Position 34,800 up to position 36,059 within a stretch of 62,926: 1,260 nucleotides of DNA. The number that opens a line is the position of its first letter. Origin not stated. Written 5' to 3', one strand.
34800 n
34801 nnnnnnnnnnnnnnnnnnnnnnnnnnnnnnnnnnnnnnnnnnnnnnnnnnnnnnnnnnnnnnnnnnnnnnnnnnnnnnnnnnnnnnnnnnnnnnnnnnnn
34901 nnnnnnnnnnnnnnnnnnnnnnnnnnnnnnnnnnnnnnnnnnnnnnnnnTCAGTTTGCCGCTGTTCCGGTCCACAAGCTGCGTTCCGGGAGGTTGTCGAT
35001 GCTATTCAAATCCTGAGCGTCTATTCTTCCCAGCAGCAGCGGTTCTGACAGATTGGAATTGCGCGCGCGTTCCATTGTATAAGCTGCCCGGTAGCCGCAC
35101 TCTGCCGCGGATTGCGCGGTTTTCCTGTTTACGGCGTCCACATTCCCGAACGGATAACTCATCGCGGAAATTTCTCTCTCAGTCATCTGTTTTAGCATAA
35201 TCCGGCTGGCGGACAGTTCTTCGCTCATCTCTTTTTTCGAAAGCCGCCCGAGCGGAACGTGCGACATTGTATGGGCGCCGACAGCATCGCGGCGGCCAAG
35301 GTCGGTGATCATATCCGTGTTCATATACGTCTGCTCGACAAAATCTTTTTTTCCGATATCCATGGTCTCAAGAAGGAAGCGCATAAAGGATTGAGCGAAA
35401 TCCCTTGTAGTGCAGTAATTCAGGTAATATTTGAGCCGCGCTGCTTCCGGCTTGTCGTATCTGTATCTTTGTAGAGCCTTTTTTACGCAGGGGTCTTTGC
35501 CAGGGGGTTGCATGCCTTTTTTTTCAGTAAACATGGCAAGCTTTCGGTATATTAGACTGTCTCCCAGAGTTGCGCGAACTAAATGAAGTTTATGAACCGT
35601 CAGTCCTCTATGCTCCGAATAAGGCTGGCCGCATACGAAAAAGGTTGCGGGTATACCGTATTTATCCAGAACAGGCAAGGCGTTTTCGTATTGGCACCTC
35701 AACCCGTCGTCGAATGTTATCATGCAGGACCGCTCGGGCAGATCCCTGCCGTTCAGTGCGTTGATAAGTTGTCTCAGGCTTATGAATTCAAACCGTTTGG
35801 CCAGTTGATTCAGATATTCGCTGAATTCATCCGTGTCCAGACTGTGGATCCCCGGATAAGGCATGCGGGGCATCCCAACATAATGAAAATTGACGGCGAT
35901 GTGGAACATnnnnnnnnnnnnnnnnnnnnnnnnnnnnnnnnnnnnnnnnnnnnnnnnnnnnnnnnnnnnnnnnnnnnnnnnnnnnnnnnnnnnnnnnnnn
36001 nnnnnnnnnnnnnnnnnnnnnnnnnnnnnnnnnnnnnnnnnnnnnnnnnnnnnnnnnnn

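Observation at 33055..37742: Formyltransferase and deacetylase inserted between neuB and neuA: possible N-formyl nonulosonic acid pathway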

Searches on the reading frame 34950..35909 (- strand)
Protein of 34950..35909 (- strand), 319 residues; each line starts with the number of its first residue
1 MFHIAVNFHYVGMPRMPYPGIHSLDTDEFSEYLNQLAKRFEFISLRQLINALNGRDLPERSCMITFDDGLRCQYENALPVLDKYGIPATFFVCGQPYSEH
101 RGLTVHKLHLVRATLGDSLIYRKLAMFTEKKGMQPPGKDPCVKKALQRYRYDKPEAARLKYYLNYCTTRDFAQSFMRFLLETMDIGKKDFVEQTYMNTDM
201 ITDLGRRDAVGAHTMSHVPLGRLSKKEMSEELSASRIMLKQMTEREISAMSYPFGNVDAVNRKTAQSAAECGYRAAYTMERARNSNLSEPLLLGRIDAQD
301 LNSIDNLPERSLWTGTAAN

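Call 3: search_protein_families(library=pfam, proteins=[window:34950-35909:-])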
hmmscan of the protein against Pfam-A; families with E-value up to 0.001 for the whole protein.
window:34950-35909:- (319 aa): 1 family
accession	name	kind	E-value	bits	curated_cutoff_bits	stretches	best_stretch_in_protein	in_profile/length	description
PF01522.26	Polysacc_deac_1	-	2.5e-23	82.8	23.1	2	56-100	3-47/124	Polysaccharide deacetylase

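Call 4: search_protein_families(library=ncbifam, proteins=[window:34950-35909:-])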
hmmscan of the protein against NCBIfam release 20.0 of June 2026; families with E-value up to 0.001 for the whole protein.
window:34950-35909:- (319 aa): 11 families
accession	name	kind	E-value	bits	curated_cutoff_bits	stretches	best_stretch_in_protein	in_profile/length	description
TIGR03938.2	deacetyl_PgaB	equivalog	1.4e-18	66.6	321.9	1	22-95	24-99/621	poly-beta-1,6-N-acetyl-D-glucosamine N-deacetylase PgaB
TIGR03933.1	PIA_icaB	equivalog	6e-13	48.9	248.35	1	23-96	34-108/245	intercellular adhesin biosynthesis polysaccharide N-deacetylase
TIGR02764.1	spore_ybaN_pdaB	equivalog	1.1e-08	35.1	237.4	0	208-274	59-122/191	polysaccharide deacetylase family sporulation protein PdaB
NF011177.0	PRK14582.1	equivalog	8.2e-08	31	923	1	23-93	68-140/671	poly-beta-1,6-N-acetyl-D-glucosamine N-deacetylase PgaB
TIGR04243.1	nodulat_NodB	equivalog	7.3e-07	28.9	240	0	60-101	2-44/197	chitooligosaccharide deacetylase NodB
TIGR02884.1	spore_pdaA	equivalog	3.1e-06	27.1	298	0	56-95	33-73/224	delta-lactam-biosynthetic de-N-acetylase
TIGR02873.1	spore_ylxY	hypoth_equivalog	1.6e-05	24.3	391.5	0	194-268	126-195/268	probable sporulation protein, polysaccharide deacetylase family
NF045821.1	PgAcgDacpgdA1_Bac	equivalog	6.4e-05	22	400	0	63-96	91-125/282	peptidoglycan-N-acetylglucosamine deacetylase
NF045820.1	PgAcgDacpgdA_Strep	equivalog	0.00033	19.6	800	0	62-99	270-308/463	peptidoglycan-N-acetylglucosamine deacetylase PgdA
NF050820.1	PolSacchBiosHfsH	equivalog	0.00057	19.6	400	0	209-263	95-149/249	oligosaccharide deacetylase HfsH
NF011176.0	PRK14581.1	equivalog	0.00063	18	1091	1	38-90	84-137/673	poly-beta-1,6-N-acetyl-D-glucosamine N-deacetylase PgaB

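Call 32: search_solved_structures(query=window:34950-35909:-, max_evalue=0.001, show_alignments=3)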
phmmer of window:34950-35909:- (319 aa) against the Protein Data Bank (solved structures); distinct sequences matched with E-value up to 0.001: 6.
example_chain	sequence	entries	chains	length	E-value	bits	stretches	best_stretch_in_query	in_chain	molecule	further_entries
6dq3_A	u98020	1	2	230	2.4e-07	33.6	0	25-92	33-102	Polysaccharide deacetylase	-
5bu6_A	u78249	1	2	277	1.1e-06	31.4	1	37-92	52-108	BpsB (PgaB), Poly-beta-1,6-N-acetyl-D-glucosamine N-deacetylase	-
4wcj_A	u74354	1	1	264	7.9e-06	28.6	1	24-105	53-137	Polysaccharide deacetylase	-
4u10_A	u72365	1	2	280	1.3e-05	27.9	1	39-91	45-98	Poly-beta-1,6-N-acetyl-D-glucosamine N-deacetylase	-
7bly_A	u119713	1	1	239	9.6e-05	25.1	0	61-97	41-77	Aspergillus niger contig An12c0130, genomic contig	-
3vus_A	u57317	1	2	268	0.0006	22.5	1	39-94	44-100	Poly-beta-1,6-N-acetyl-D-glucosamine N-deacetylase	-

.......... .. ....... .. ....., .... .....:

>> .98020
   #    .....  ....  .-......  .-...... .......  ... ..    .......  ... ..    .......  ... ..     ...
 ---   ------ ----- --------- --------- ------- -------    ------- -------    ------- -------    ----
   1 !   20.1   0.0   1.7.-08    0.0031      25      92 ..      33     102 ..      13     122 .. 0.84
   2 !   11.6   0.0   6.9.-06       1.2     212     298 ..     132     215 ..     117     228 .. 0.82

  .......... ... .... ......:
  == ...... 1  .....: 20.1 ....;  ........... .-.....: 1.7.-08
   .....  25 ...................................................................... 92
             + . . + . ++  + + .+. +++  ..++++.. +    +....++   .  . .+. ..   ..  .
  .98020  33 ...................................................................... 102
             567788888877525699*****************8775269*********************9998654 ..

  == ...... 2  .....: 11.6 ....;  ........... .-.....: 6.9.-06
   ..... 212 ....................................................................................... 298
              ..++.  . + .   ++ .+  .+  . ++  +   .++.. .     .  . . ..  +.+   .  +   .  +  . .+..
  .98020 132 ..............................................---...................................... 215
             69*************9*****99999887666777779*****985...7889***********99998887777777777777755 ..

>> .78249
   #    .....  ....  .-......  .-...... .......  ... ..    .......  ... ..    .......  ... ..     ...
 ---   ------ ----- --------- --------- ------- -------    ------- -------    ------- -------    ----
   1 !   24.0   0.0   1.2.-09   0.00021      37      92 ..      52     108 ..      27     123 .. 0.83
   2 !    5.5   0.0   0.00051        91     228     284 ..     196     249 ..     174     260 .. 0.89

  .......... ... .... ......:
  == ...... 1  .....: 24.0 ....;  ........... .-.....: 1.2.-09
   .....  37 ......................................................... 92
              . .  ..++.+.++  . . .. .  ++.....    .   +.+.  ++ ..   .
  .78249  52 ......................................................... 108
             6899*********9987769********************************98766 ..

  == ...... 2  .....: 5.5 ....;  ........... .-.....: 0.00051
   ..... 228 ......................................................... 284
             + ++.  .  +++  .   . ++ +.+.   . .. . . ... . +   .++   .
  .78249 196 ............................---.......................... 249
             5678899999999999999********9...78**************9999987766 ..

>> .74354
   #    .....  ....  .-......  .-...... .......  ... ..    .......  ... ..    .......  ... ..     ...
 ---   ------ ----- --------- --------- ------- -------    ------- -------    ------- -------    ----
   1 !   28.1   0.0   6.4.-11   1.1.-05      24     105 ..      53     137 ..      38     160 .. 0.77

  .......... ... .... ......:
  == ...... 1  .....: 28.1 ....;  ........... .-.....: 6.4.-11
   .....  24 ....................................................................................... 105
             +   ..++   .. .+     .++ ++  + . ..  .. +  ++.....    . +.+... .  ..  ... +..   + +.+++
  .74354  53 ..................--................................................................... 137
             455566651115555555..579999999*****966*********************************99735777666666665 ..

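Call 57: find_homologous_proteins(query=window:34950-35909:-)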
Query window:34950-35909:- (319 aa): 368 proteins with E <= 0.001 among 1283 candidates; the best 120 are listed.
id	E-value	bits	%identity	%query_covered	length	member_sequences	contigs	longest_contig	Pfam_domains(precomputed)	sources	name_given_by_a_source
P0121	2.4e-215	732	100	100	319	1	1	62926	PF01522.27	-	-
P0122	1.1e-86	309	46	98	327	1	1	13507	PF01522.27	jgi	jgi:peptidoglycan/xylan/chitin deacetylase (PgdA/CDA1 family)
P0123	2.6e-81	291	45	98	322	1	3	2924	PF01522.27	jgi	jgi:peptidoglycan/xylan/chitin deacetylase (PgdA/CDA1 family)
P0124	4.7e-81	291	44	98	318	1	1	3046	PF01522.27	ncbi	-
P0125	2.4e-80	288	44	98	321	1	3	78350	PF01522.27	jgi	jgi:peptidoglycan/xylan/chitin deacetylase (PgdA/CDA1 family)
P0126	1.7e-79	285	45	97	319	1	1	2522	PF01522.27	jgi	jgi:peptidoglycan/xylan/chitin deacetylase (PgdA/CDA1 family)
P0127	9.9e-79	283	44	97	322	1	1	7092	PF01522.27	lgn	-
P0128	1.1e-77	279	45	97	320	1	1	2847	PF01522.27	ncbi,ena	-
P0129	3.3e-77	278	45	97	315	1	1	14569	PF01522.27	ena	-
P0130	1.8e-74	269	44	98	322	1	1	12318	PF01522.27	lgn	-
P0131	4.1e-73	264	44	96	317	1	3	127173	PF01522.27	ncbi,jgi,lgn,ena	jgi:Predicted xylanase/chitin deacetylase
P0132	9.7e-73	263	43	100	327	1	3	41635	PF01522.27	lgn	-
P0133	5.3e-72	261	43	97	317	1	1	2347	PF01522.27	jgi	jgi:peptidoglycan/xylan/chitin deacetylase (PgdA/CDA1 family)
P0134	1.8e-71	259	42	98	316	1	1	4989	PF01522.27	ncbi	-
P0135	2.9e-71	258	42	93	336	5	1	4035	PF01522.27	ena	-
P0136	3.2e-71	258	43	96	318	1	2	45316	PF01522.27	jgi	jgi:peptidoglycan/xylan/chitin deacetylase (PgdA/CDA1 family)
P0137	5.4e-71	258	41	97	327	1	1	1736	PF01522.27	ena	-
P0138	6.0e-71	257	43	96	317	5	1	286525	PF01522.27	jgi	jgi:peptidoglycan/xylan/chitin deacetylase (PgdA/CDA1 family)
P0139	4.0e-70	255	43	97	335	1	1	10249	PF01522.27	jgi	jgi:peptidoglycan/xylan/chitin deacetylase (PgdA/CDA1 family)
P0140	1.6e-69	253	43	90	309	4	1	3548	PF01522.27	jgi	-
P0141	1.6e-69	253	42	96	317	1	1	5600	PF01522.27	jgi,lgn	jgi:peptidoglycan/xylan/chitin deacetylase (PgdA/CDA1 family)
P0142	2.0e-69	252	42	97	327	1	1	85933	PF01522.27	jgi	jgi:peptidoglycan/xylan/chitin deacetylase (PgdA/CDA1 family)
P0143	3.4e-69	252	39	97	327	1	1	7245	PF01522.27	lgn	-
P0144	7.2e-69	251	41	96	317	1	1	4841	PF01522.27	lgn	-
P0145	1.0e-68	250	43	96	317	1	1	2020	PF01522.27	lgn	-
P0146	5.2e-68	248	41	96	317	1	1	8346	PF01522.27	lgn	-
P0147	1.9e-66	243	39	94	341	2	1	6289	PF01522.27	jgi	-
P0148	6.7e-66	241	39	93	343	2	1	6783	PF01522.27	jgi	jgi:peptidoglycan/xylan/chitin deacetylase (PgdA/CDA1 family)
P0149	8.5e-66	240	39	93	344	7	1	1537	PF01522.27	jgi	jgi:peptidoglycan/xylan/chitin deacetylase (PgdA/CDA1 family)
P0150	8.7e-66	240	40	93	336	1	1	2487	PF01522.27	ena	-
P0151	4.3e-63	232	41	97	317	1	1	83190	PF01522.27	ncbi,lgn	-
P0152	5.7e-63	231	40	93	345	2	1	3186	PF01522.27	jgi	jgi:peptidoglycan/xylan/chitin deacetylase (PgdA/CDA1 family)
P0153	6.1e-63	231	40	93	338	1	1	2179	PF01522.27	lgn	-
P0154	9.0e-63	231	39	94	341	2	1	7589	PF01522.27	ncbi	-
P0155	9.6e-63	230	40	89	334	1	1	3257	PF01522.27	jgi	jgi:peptidoglycan/xylan/chitin deacetylase (PgdA/CDA1 family)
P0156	8.4e-61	224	40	93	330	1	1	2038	PF01522.27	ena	-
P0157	1.6e-60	223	39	93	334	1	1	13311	PF01522.27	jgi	jgi:peptidoglycan/xylan/chitin deacetylase (PgdA/CDA1 family)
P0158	2.0e-60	223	41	93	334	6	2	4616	PF01522.27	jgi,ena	-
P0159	3.4e-59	219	42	94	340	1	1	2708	PF01522.27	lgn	-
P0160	3.5e-59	219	40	92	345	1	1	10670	PF01522.27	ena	-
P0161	3.6e-59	219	39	97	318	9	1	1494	PF01522.27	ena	-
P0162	4.0e-58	215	39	94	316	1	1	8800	PF01522.27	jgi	jgi:peptidoglycan/xylan/chitin deacetylase (PgdA/CDA1 family)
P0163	4.1e-58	215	39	93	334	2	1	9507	PF01522.27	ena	-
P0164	4.5e-58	215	38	94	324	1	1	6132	PF01522.27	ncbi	-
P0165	6.0e-58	215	37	93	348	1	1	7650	PF01522.27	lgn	-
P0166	6.2e-58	215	41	94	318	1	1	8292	PF01522.27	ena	-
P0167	7.2e-58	214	39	96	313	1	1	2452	PF01522.27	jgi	jgi:peptidoglycan/xylan/chitin deacetylase (PgdA/CDA1 family)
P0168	9.8e-58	214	40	93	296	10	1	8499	PF01522.27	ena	-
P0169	1.6e-57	213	39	93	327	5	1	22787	PF01522.27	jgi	jgi:peptidoglycan/xylan/chitin deacetylase (PgdA/CDA1 family)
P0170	1.9e-57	213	38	94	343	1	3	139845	PF01522.27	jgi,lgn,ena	-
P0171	1.9e-57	213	40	94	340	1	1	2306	PF01522.27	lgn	-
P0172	2.2e-57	213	40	94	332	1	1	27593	PF01522.27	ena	-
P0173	2.7e-57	213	40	94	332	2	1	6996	PF01522.27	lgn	-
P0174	3.8e-57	212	39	93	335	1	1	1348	PF01522.27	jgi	jgi:peptidoglycan/xylan/chitin deacetylase (PgdA/CDA1 family)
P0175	9.5e-57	211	38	97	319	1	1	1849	PF01522.27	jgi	jgi:peptidoglycan/xylan/chitin deacetylase (PgdA/CDA1 family)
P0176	1.2e-56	210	39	94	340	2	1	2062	PF01522.27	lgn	-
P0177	2.6e-56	209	39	94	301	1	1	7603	PF01522.27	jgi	jgi:peptidoglycan/xylan/chitin deacetylase (PgdA/CDA1 family)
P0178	3.0e-56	209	35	94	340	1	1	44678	PF01522.27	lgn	-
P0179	3.4e-56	209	39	96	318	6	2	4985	PF01522.27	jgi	-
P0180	7.8e-56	208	39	94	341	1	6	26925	PF01522.27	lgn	-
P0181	9.2e-56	207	39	96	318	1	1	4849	PF01522.27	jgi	jgi:peptidoglycan/xylan/chitin deacetylase (PgdA/CDA1 family)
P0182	1.0e-55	207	39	93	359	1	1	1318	PF01522.27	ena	-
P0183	1.6e-55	207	38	97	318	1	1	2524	PF01522.27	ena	-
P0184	1.7e-55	207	39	93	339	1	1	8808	PF01522.27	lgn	-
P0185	1.7e-55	207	35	94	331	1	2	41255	PF01522.27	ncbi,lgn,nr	ncbi:polysaccharide deacetylase family protein [Patescibacteria group bacterium]|nr:polysaccharide d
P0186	2.3e-55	206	38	93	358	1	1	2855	PF01522.27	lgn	-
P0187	2.8e-55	206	39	97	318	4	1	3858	PF01522.27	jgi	jgi:peptidoglycan/xylan/chitin deacetylase (PgdA/CDA1 family)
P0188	3.1e-55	206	39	97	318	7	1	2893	PF01522.27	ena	-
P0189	4.2e-55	205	39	94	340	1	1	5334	PF01522.27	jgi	jgi:peptidoglycan/xylan/chitin deacetylase (PgdA/CDA1 family)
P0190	8.0e-55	204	38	94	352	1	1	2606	PF01522.27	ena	-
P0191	8.0e-55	204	38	94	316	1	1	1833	PF01522.27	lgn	-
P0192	9.0e-55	204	37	94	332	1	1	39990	PF01522.27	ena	-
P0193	9.8e-55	204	37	97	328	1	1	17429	PF01522.27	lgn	-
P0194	1.2e-54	204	38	99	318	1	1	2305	PF01522.27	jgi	jgi:peptidoglycan/xylan/chitin deacetylase (PgdA/CDA1 family)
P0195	1.2e-54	204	39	95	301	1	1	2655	PF01522.27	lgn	-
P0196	2.9e-54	203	38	97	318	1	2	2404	PF01522.27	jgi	jgi:peptidoglycan/xylan/chitin deacetylase (PgdA/CDA1 family)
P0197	3.3e-54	202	38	93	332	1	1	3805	PF01522.27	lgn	-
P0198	3.4e-54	202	36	93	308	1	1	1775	PF01522.27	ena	-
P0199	4.0e-54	202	38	92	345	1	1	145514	PF01522.27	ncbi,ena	-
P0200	5.0e-54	202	40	93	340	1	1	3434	PF01522.27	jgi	jgi:peptidoglycan/xylan/chitin deacetylase (PgdA/CDA1 family)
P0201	6.2e-54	201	38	97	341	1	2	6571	PF01522.27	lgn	-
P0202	6.3e-54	201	38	94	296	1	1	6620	PF01522.27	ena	-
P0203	6.5e-54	201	37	97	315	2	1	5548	PF01522.27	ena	-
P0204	1.2e-53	201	38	95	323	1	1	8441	PF01522.27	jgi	jgi:peptidoglycan/xylan/chitin deacetylase (PgdA/CDA1 family)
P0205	1.3e-53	200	38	97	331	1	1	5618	PF01522.27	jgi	jgi:peptidoglycan/xylan/chitin deacetylase (PgdA/CDA1 family)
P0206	2.1e-53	200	38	94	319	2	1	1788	PF01522.27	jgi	jgi:peptidoglycan/xylan/chitin deacetylase (PgdA/CDA1 family)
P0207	2.2e-53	200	39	99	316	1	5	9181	PF01522.27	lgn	-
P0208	2.3e-53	200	38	93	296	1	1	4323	PF01522.27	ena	-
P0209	2.9e-53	199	39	93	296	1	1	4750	PF01522.27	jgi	jgi:peptidoglycan/xylan/chitin deacetylase (PgdA/CDA1 family)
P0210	3.2e-53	199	38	94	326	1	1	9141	PF01522.27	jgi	jgi:peptidoglycan/xylan/chitin deacetylase (PgdA/CDA1 family)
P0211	4.7e-53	199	38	94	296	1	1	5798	PF01522.27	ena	-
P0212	5.1e-53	198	38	93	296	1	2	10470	PF01522.27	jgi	jgi:peptidoglycan/xylan/chitin deacetylase (PgdA/CDA1 family)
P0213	5.2e-53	198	36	96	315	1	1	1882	PF01522.27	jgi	jgi:peptidoglycan/xylan/chitin deacetylase (PgdA/CDA1 family)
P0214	5.6e-53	198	39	94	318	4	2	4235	PF01522.27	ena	-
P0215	5.7e-53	198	37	98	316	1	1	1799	PF01522.27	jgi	jgi:peptidoglycan/xylan/chitin deacetylase (PgdA/CDA1 family)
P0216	5.8e-53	198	39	94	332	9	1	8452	PF01522.27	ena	-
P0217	8.3e-53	198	38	93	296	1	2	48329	PF01522.27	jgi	jgi:peptidoglycan/xylan/chitin deacetylase (PgdA/CDA1 family)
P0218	1.1e-52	197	38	93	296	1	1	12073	PF01522.27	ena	-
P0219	1.3e-52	197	39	93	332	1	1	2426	PF01522.27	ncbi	-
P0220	1.8e-52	197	39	93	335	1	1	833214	PF01522.27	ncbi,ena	-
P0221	2.6e-52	196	38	93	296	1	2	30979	PF01522.27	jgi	jgi:peptidoglycan/xylan/chitin deacetylase (PgdA/CDA1 family)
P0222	2.8e-52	196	38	97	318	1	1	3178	PF01522.27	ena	-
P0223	4.1e-52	195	36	93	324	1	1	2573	PF01522.27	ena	-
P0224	6.1e-52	195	35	94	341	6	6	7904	PF01522.27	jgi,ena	-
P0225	8.5e-52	194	38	93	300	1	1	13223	PF01522.27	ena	-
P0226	2.5e-51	193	38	94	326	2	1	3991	PF01522.27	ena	-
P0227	2.7e-51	193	37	93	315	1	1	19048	PF01522.27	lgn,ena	-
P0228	3.2e-51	193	37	97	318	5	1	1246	PF01522.27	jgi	jgi:peptidoglycan/xylan/chitin deacetylase (PgdA/CDA1 family)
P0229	4.0e-51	192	38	96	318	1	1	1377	PF01522.27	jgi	jgi:peptidoglycan/xylan/chitin deacetylase (PgdA/CDA1 family)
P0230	4.7e-51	192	38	93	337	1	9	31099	PF01522.27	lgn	-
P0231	7.2e-51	191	35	93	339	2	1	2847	PF01522.27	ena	-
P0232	2.3e-50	190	37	97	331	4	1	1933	PF01522.27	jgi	jgi:peptidoglycan/xylan/chitin deacetylase (PgdA/CDA1 family)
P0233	2.3e-50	190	36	93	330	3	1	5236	PF01522.27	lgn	-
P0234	4.5e-50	189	35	94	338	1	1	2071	PF01522.27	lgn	-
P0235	8.8e-50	188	37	93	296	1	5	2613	PF01522.27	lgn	-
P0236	1.7e-49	187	38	96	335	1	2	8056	PF01522.27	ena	-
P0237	1.8e-49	187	34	93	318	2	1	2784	PF01522.27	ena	-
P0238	2.0e-49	187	34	94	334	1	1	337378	PF01522.27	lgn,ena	-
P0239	2.2e-49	187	38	93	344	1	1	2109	PF01522.27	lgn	-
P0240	2.6e-49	186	37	93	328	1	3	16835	PF01522.27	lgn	-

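Call 69: predict_structure(alignment_id=A2)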
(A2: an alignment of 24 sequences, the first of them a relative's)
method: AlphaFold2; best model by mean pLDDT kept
length: 319 residues; sequences in the alignment: 24
mean_pLDDT: 92.3   pTM: 0.91
mean pLDDT of the five models: 92.3, 92.1, 91.4, 90.2, 89.8
residues with pLDDT >= 90: 248; 70-90: 60; 50-70: 10; < 50: 1
segments of 3 or more residues with pLDDT < 50: none
pLDDT, mean of each block of 10 residues (from residue 1): 96 92 95 98 98 97 98 98 99 93 93 94 93 74 84 88 86 94 92 97 98 93 93 97 97 82 94 96 94 95 91 64
secondary structure, 60 per line:
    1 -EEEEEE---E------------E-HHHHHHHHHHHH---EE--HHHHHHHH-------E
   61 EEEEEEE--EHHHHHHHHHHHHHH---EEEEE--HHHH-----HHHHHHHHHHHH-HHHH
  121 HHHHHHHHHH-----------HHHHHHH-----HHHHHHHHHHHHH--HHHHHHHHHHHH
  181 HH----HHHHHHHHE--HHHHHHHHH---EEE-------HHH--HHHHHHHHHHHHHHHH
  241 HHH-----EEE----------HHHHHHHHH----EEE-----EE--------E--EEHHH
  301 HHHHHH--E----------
elements in order: E2-7 H26-37 H45-52 E60-67 H71-84 E88-92 H95-98 H104-115 H117-130 H142-148 H154-166 H169-182 H187-194 H198-206 E210-212 H225-243 E249-251 H262-270 E275-277 H298-306

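Call 71: fold_search(model_id=the predicted structure, library=pdb)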
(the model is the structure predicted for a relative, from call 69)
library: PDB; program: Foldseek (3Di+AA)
matches with E <= 10: 826; with E <= 0.001: 18
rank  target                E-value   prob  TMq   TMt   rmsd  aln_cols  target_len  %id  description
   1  6dq3_B                2.1e-12  1.00  0.54  0.75   7.6       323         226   16  Streptococcus pyogenes deacetylase PplD in complex with acetate (released 2019-05-01)
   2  3vus_B                3.8e-12  1.00  0.58  0.71   5.6       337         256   14  Escherichia coli PgaB N-terminal domain (released 2012-11-14)
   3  3vus_A                4.9e-12  1.00  0.58  0.70   5.4       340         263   13  Escherichia coli PgaB N-terminal domain (released 2012-11-14)
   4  6dq3_A                6.9e-12  1.00  0.57  0.78   7.2       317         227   16  Streptococcus pyogenes deacetylase PplD in complex with acetate (released 2019-05-01)
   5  4u10_B                1.0e-11  1.00  0.55  0.66   8.1       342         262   14  Probing the structure and mechanism of de-N-acetylase from aggregatibacter actinomycetemcomitans (released 2015-01-14)
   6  4f9j_A                1.5e-11  1.00  0.55  0.30   7.5       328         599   14  Structure of Escherichia coli PgaB 42-655 in complex with iron (released 2012-07-25)
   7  4f9d_A                3.0e-11  1.00  0.59  0.33   5.0       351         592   13  Structure of Escherichia coli PgaB 42-655 in complex with nickel (released 2012-07-25)
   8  4hd5                  6.6e-11  1.00  0.54  0.55   6.3       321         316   13  Crystal Structure of BC0361, a polysaccharide deacetylase from Bacillus cereus (released 2012-10-10)
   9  4u10_A                7.0e-11  1.00  0.54  0.65   8.4       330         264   14  Probing the structure and mechanism of de-N-acetylase from aggregatibacter actinomycetemcomitans (released 2015-01-14)
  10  5bu6_A                1.9e-10  1.00  0.53  0.63   8.7       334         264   16  Structure of BpsB deaceylase domain from Bordetella bronchiseptica (released 2015-07-29)
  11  6go1_A                2.3e-10  1.00  0.54  0.54   6.5       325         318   13  Crystal Structure of a Bacillus anthracis peptidoglycan deacetylase (released 2019-04-10)
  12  4wcj                  2.7e-10  1.00  0.57  0.76   3.4       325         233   16  Structure of IcaB from Ammonifex degensii (released 2014-11-12)
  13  4v33_A                6.2e-10  1.00  0.54  0.55   6.2       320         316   13  Crystal structure of the putative polysaccharide deacetylase BA0330 from bacillus anthracis (released 2015-04-08)
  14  7ax7                  1.7e-04  1.00  0.31  0.45  13.3       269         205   13  Crystal structure of the Xyl-CE4 domain of a multidomain xylanase from the hindgut metagenome of Trinervitermes trinervo (released 2020-11-18)
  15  6hm9                  2.2e-04  1.00  0.25  0.28   6.8       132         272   13  Crystal structure of a BA3943 mutant,a CE4 family pseudoenzyme with restored enzymatic activity. (released 2019-10-09)
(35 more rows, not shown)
